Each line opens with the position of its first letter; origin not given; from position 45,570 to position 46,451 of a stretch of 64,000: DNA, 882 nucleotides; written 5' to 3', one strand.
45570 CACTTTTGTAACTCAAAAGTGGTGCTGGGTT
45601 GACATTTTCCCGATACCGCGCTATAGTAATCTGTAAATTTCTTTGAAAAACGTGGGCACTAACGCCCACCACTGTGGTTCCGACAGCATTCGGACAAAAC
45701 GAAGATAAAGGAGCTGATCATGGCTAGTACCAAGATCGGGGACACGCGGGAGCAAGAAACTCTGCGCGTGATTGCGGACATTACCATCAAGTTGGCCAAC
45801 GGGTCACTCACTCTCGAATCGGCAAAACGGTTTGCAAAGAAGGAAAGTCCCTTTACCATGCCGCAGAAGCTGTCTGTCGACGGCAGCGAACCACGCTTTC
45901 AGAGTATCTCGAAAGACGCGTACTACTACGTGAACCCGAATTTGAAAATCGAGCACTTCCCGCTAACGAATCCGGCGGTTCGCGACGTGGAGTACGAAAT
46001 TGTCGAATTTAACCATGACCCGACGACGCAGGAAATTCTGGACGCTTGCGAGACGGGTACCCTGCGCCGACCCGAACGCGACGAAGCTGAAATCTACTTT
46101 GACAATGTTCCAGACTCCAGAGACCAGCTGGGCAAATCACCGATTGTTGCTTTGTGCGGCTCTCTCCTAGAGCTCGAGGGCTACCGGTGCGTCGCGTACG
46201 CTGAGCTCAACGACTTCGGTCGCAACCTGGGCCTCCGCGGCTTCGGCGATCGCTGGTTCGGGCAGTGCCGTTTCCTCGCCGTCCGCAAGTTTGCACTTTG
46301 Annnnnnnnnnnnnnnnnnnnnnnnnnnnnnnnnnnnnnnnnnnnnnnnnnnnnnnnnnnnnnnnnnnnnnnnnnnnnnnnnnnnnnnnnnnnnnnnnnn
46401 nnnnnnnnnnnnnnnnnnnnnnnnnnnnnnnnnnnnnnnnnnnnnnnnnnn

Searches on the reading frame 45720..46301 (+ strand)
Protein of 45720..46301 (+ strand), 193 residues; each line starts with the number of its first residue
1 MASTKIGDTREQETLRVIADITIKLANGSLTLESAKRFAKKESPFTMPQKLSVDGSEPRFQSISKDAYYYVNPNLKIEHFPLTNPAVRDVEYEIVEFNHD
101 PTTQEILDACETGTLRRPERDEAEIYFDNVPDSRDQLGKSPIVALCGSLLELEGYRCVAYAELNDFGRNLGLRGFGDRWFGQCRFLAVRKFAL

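Call 7: search_protein_families(library=pfam, proteins=[window:45720-46301:+], max_evalue=1)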
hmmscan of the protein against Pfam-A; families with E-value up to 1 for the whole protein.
window:45720-46301:+ (193 aa): 0 families

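Call 8: find_homologous_proteins(query=window:45720-46298:+, max_evalue=0.001)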
Query window:45720-46298:+ (193 aa): 11 proteins with E <= 0.001 among 70 candidates.
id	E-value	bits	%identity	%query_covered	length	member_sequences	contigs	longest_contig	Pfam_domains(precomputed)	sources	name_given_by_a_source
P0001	1.7e-125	434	100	100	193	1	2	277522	-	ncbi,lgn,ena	ncbi:MAG: hypothetical protein AAB515_00270 [Patescibacteria group bacterium]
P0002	1.4e-86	307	74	98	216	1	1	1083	-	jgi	jgi:hypothetical protein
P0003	1.8e-61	225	76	72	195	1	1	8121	-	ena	-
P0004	7.0e-59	217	74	72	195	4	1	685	-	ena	-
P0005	1.2e-56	210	58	97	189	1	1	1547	-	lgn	-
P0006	1.3e-45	174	56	76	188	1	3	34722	-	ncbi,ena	ncbi:MAG: hypothetical protein AAB445_03445 [Patescibacteria group bacterium]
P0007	6.8e-42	161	55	74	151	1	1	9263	-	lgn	-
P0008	6.0e-17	80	37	98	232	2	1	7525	-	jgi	jgi:hypothetical protein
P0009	6.0e-9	54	35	77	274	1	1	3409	-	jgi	jgi:hypothetical protein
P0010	1.3e-5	43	32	77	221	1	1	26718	-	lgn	-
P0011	1.5e-5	43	29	92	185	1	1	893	-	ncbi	-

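Call 20: find_encoding_contigs(protein=P0001, flank=3000, max_places=4)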
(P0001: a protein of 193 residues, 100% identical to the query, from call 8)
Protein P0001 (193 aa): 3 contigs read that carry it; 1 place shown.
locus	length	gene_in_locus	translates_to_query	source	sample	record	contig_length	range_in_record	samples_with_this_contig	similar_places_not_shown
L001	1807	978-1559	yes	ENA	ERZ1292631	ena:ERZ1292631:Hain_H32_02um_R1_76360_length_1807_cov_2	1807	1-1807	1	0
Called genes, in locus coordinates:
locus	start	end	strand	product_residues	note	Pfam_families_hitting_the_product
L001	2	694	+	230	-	?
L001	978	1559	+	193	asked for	-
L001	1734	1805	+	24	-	?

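Call 21: find_encoding_contigs(protein=P0006, flank=10000, max_places=4)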
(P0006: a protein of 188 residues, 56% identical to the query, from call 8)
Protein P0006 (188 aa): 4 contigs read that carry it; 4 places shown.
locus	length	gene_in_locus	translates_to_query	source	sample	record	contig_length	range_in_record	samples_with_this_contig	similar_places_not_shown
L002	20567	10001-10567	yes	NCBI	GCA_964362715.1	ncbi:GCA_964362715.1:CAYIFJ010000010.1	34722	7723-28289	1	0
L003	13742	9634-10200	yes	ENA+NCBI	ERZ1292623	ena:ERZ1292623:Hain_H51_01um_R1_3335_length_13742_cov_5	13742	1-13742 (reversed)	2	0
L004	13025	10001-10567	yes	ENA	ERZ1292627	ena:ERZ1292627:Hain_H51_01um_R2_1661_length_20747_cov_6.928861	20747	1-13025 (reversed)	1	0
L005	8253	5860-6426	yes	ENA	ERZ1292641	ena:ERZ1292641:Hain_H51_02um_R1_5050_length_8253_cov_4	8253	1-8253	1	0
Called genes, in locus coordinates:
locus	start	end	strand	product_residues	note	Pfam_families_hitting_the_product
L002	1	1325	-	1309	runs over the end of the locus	-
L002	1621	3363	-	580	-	PF00753:Lactamase_B, PF12706:Lactamase_B_2, PF22505:RNase_J_b_CASP, PF17770:RNase_J_C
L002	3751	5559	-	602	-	PF00496:SBP_bac_5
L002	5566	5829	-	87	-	PF03840:SecG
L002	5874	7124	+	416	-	PF01789:PsbP (faint)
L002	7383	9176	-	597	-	PF01541:GIY-YIG (weak), PF27096:UvrC_M, PF22920:UvrC_RNaseH, PF08459:UvrC_RNaseH_dom, PF12826:HHH_2 (faint), PF14520:HHH_5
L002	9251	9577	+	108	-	-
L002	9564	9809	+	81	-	PF07927:HicA_toxin (weak)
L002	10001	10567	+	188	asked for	-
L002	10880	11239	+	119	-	-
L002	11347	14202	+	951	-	PF00005:ABC_tran (faint), PF01583:APS_kinase (faint), PF02463:SMC_N (faint), PF03193:RsgA_GTPase (faint), PF13191:AAA_16 (faint), PF13304:AAA_21 (faint), PF17760:UvrA_inter, PF17755:UvrA_DNA-bind, +1 more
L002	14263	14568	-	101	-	PF02599:CsrA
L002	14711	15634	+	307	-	-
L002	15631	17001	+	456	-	PF04932:Wzy_C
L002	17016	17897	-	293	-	-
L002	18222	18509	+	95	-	PF00166:Cpn10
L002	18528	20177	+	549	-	PF00118:Cpn60_TCP1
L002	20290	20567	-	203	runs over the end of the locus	-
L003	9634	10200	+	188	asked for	-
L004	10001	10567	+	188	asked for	-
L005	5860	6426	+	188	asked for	-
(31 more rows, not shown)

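Call 25: find_encoding_contigs(protein=P0010, flank=10000, max_places=2)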
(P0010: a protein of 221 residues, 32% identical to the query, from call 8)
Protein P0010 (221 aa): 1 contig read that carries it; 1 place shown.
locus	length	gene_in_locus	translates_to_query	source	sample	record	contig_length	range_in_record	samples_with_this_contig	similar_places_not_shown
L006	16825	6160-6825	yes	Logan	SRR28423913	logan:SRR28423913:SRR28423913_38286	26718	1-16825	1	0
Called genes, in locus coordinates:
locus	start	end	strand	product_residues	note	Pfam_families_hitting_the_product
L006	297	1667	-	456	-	-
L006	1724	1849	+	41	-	-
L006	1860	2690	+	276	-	PF23023:Anti-Pycsar_Apyc1, PF00753:Lactamase_B (weak), PF12706:Lactamase_B_2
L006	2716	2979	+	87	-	-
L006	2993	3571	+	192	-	PF01209:Ubie_methyltran, PF13847:Methyltransf_31, PF13649:Methyltransf_25, PF08241:Methyltransf_11, PF08242:Methyltransf_12 (weak)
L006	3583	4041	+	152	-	-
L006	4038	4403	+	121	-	PF02021:UPF0102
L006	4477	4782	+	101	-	-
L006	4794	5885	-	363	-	PF02547:Queuosine_synth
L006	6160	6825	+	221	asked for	-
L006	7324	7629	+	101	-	PF01197:Ribosomal_L31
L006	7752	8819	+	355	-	PF03462:PCRF, PF00472:RF-1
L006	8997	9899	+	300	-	-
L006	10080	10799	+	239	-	-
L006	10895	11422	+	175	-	-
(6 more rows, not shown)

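Call 26: find_encoding_contigs(protein=P0008, flank=10000, max_places=2)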
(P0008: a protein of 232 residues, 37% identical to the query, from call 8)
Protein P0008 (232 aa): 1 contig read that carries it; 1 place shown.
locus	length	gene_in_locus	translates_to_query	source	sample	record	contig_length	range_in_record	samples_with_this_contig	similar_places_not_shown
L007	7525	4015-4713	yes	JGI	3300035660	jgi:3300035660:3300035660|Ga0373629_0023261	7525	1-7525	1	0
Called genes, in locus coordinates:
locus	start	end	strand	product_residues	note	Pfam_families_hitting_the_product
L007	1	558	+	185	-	?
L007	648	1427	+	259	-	PF01026:TatD_DNase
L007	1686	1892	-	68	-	-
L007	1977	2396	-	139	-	-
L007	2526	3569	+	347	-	PF02646:RmuC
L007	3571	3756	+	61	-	-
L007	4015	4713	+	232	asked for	-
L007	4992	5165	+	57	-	-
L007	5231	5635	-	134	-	PF22296:bAvd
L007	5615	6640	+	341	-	PF00078:RVT_1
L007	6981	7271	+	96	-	PF09527:ATPase_gene1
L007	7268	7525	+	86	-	?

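Call 39: find_related_loci(query=A4, collection=metagenome_contigs, flank=10000)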
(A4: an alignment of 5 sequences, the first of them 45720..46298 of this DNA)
Query A4 (193 aa) in metagenome_contigs; peptide patterns used: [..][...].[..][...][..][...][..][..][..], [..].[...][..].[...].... (x = any residue, [..] = any of these).
379 stretches matched a pattern; 37 encode a relative of the query (tblastn E <= 1e-3); 37 distinct loci.
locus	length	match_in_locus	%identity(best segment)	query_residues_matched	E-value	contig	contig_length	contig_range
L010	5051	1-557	75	7-193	5e-67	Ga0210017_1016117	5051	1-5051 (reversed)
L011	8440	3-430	70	50-193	5e-46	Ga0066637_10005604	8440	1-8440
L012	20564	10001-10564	31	13-190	7e-18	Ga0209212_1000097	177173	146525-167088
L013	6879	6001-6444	36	43-190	6e-16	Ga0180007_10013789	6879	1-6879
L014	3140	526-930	37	57-189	5e-15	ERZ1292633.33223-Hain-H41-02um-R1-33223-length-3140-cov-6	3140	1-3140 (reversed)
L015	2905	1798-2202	37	57-189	4e-15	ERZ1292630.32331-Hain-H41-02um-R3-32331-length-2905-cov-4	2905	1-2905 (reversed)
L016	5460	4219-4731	32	12-193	4e-13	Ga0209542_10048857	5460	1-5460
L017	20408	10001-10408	34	57-190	8e-13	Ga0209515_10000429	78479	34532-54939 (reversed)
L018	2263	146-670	27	19-192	7e-13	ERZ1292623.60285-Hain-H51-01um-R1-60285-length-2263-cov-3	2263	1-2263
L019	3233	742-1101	32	68-190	9e-13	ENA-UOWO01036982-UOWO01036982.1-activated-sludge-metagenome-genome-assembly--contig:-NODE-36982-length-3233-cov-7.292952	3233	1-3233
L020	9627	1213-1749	25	14-190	2e-12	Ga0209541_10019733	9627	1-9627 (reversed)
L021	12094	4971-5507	25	14-190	2e-12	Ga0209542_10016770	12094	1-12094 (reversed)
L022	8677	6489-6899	30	44-190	5e-12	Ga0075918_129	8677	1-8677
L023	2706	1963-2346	32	61-190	1e-11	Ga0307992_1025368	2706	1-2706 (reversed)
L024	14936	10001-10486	29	30-189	2e-11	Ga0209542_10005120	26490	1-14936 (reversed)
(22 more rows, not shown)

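Call 59: find_homologous_proteins(query=A6, max_evalue=1e-40)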
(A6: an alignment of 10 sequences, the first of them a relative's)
Query A6 (10 sequences) (341 aa, profile of the alignment): 8000 proteins with E <= 1e-40 among 8000 candidates; the best 120 are listed.
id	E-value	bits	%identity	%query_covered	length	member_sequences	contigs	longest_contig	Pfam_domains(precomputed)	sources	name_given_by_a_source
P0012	1.5e-174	598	65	96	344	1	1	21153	PF00078.33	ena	-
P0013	3.8e-174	597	100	100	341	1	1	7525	PF00078.33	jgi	jgi:retron-type reverse transcriptase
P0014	4.5e-174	596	66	95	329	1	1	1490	PF00078.33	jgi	-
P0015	5.2e-174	596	65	95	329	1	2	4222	PF00078.33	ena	-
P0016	8.1e-174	596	65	95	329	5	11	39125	PF00078.33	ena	-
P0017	8.6e-174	595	65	95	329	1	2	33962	PF00078.33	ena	-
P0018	9.9e-174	595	66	95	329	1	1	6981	PF00078.33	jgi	-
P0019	1.2e-173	595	65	95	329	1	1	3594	PF00078.33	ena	-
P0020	2.4e-172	591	69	97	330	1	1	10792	PF00078.33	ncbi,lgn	-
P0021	3.1e-172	590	65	95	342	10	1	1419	PF00078.33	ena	-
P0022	2.0e-171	588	66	96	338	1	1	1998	PF00078.33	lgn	-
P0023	5.1e-171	586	65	93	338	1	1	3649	PF00078.33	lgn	-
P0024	5.4e-171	586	67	97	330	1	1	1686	PF00078.33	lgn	-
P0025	5.6e-171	586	64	94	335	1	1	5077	PF00078.33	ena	-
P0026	9.4e-171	585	65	95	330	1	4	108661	PF00078.33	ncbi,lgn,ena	-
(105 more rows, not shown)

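Call 76: predict_structure(alignment_id=A3)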
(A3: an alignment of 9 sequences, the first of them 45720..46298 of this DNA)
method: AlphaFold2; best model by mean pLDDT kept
length: 193 residues; sequences in the alignment: 9
mean_pLDDT: 82.3   pTM: 0.71
mean pLDDT of the five models: 82.3, 81.7, 80.8, 78.6, 78.3
residues with pLDDT >= 90: 94; 70-90: 62; 50-70: 25; < 50: 12
segments of 3 or more residues with pLDDT < 50: 1-8, 43-45
pLDDT, mean of each block of 10 residues (from residue 1): 38 64 75 63 59 90 86 92 90 92 96 92 92 75 93 92 91 94 92 70
secondary structure, 60 per line:
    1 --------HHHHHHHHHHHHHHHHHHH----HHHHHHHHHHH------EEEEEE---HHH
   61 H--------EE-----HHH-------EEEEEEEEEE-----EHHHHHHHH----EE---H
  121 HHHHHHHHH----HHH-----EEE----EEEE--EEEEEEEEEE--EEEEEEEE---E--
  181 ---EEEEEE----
elements in order: H9-27 H32-42 E49-54 H58-61 E87-96 H103-110 H120-129 E142-144 E149-152 E155-164 E167-174 E184-189

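Call 77: search_protein_representatives(alignment_id=A3)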
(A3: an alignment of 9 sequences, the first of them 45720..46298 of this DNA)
Query: 9 sequences, 195 profile positions. Proteins with E-value up to 0.001 (for the whole library): 5787; up to 1e-10: 3315; up to 1e-30: 322. The best 150 are listed.
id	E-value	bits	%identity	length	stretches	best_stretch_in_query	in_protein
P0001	8.8e-88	309.5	-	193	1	4-194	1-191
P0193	8.3e-66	237.8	-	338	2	45-193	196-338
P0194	2.5e-63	229.7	-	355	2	50-194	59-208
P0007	2.9e-62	226.3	-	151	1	50-194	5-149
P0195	3.3e-59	216.3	-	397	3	53-189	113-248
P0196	7.2e-58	211.9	-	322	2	52-193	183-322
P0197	6.7e-54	199.0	-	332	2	43-193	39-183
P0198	1.8e-53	197.5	-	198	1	33-194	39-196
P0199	2.1e-53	197.3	-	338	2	51-194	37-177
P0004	2.4e-52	193.9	-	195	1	3-144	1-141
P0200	5.0e-52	192.9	-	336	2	44-193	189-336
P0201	1.7e-50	187.8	-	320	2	53-191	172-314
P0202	5.1e-50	186.3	-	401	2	39-193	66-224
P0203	1.8e-48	181.2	-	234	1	26-193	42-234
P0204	3.2e-48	180.5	-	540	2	50-194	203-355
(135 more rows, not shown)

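Call 80: fold_search(model_id=the predicted structure, library=pdb)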
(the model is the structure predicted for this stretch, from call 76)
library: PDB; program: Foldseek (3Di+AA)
matches with E <= 10: 352; with E <= 0.001: 0
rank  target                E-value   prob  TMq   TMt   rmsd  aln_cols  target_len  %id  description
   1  8oks_A                7.2e-02  0.96  0.37  0.59   3.9       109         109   12  Crystal structure of Bdellovibrio bacteriovorus Bd2740 C-terminal domain (released 2023-10-25)
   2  8oks_B                1.5e-01  0.85  0.35  0.56   4.0       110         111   11  Crystal structure of Bdellovibrio bacteriovorus Bd2740 C-terminal domain (released 2023-10-25)
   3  1ukm_B                1.6e-01  0.75  0.35  0.50   6.8       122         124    8  Crystal structure of EMS16, an Antagonist of collagen receptor integrin alpha2beta1 (GPIa/IIa) (released 2003-11-04)
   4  1sb2_B                2.5e-01  0.47  0.33  0.47   7.5       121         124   11  High resolution Structure determination of rhodocetin (released 2005-02-01)
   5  2hhw_A                4.1e-01  0.20  0.11  0.04   8.3        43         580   14  ddTTP:O6-methyl-guanine pair in the polymerase active site, in the closed conformation (released 2006-12-12)
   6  4dqr_D                4.4e-01  0.20  0.11  0.04   8.3        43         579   14  Ternary complex of Bacillus DNA Polymerase I Large Fragment E658A, DNA duplex, and rCTP (paired with dG of template) i (released 2012-06-06)
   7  7qaj_B                4.7e-01  0.47  0.35  0.50   6.9       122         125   10  ZK002 with Anti-angiogenic and Anti-inflamamtory Properties (released 2023-06-14)
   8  4f3o_A                4.7e-01  0.20  0.12  0.05   8.3        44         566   14  DNA Polymerase I Large Fragment Complex 5 (released 2013-07-24)
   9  4dqp_A                5.0e-01  0.18  0.11  0.05   8.3        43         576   14  Ternary complex of Bacillus DNA Polymerase I Large Fragment, DNA duplex, and ddCTP (paired with dG of template) (released 2012-06-06)
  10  3gpr_B                5.7e-01  0.33  0.33  0.46   7.5       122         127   11  Crystal structure of rhodocetin (released 2009-12-15)
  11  4i86_A                5.7e-01  0.09  0.12  0.20  12.1        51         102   12  Crystal structure of PilZ domain of CeSA from cellulose synthesizing bacterium (released 2013-04-03)
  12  5thp_B                6.0e-01  0.18  0.27  0.40   8.2       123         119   12  Rhodocetin in complex with the integrin alpha2-A domain (released 2017-08-02)
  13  4f8r_D                6.4e-01  0.16  0.11  0.05   8.3        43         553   14  Bacillus DNA Polymerase I Large Fragment complex 7 (released 2013-08-07)
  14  4dqq_A                7.3e-01  0.15  0.11  0.04   8.3        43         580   14  Ternary complex of Bacillus DNA Polymerase I Large Fragment E658A, DNA duplex, and rCTP (paired with dG of template) i (released 2012-06-06)
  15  5thp_E                7.8e-01  0.35  0.33  0.48   5.6       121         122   12  Rhodocetin in complex with the integrin alpha2-A domain (released 2017-08-02)
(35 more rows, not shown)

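Call 82: search_solved_structures(query=A3, max_evalue=1)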
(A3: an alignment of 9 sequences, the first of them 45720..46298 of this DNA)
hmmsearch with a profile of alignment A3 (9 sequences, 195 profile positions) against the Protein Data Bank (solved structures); distinct sequences matched with E-value up to 1: 2.
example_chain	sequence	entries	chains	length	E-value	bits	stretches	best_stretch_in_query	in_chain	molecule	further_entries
2fgc_A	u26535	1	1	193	0.15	15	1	43-108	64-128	acetolactate synthase, small subunit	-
3b8p_A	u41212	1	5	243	0.73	12.8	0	51-139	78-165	Chain length determinant protein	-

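Call 86: fold_search(model_id=the predicted structure, library=viral)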
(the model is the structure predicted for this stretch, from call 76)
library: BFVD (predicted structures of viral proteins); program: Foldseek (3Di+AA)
matches with E <= 10: 566; with E <= 0.001: 0
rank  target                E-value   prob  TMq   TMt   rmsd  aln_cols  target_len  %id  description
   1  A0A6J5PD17            1.9e-01  0.08  0.16  0.10  18.2       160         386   11  Uncharacterized protein [uncultured Caudovirales phage]
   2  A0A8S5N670            2.3e-01  0.08  0.18  0.14  19.2       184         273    8  Baseplate protein [Myoviridae sp. ctsip2]
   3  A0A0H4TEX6            3.0e-01  0.07  0.18  0.19  15.8       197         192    8  (no name in the UniProt tables at hand)
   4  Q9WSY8                3.4e-01  0.13  0.15  0.18   6.3        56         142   18  Polyprotein (Fragment) [Human endogenous retrovirus W]
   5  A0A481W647            3.6e-01  0.06  0.14  0.23  12.2       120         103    8  Uncharacterized protein [Fusobacterium phage Fnu1]
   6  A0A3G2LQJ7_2          4.4e-01  0.03  0.11  0.04  14.2       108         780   13  (no name in the UniProt tables at hand)
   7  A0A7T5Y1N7            5.3e-01  0.08  0.13  0.18   7.1        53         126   19  Pol protein (Fragment) [Bat gammaretrovirus]
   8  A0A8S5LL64            6.0e-01  0.08  0.13  0.10  10.1        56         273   14  PVL ORF-50-like family [Siphoviridae sp. ctKcB20]
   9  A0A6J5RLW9            6.4e-01  0.13  0.16  0.31   5.6        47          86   13  Uncharacterized protein [uncultured Caudovirales phage]
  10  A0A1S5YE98            6.4e-01  0.03  0.14  0.13  17.1       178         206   11  ORF107 [Betabaculovirus altermyunipunctae]
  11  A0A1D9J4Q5            6.8e-01  0.08  0.14  0.13   6.5        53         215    9  Pol protein (Fragment) [Human immunodeficiency virus type 1]
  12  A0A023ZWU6            7.2e-01  0.07  0.13  0.22   8.5        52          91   10  Uncharacterized protein [Mycobacterium phage MosMoris]
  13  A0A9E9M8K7            8.2e-01  0.08  0.15  0.32   8.7       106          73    9  (no name in the UniProt tables at hand)
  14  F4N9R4                8.2e-01  0.06  0.14  0.23  14.3        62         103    8  Uncharacterized protein [Pantoea phage LIMEzero]
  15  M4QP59                8.7e-01  0.01  0.11  0.10  23.5       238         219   11  Uncharacterized protein [Loktanella phage pCB2051-A]
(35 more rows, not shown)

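Call 95: find_encoding_contigs(protein=P0007, flank=10000, max_places=2)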
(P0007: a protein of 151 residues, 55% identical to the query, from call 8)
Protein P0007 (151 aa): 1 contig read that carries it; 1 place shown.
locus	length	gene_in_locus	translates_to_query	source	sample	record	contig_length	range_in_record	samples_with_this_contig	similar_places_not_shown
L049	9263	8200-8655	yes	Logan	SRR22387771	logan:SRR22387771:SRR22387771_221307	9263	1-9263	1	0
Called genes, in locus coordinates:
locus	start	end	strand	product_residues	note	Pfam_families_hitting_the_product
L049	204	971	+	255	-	PF00459:Inositol_P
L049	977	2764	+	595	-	PF02878:PGM_PMM_I, PF02879:PGM_PMM_II, PF02880:PGM_PMM_III, PF00408:PGM_PMM_IV (weak)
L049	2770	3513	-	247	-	PF02535:Zip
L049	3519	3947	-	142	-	PF01475:FUR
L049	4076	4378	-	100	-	PF01883:FeS_assembly_P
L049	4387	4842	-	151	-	PF02590:SPOUT_MTase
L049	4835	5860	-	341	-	PF02401:LYTB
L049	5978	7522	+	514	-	PF05496:RuvB_N (faint), PF13177:DNA_pol3_delta2, PF13245:AAA_19 (faint), PF00004:AAA, PF07728:AAA_5 (faint), PF13401:AAA_22 (faint), PF22608:DNAX_ATPase_lid (weak), PF12169:DNA_pol3_gamma3 (weak)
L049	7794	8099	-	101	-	-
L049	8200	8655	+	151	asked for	-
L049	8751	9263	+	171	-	?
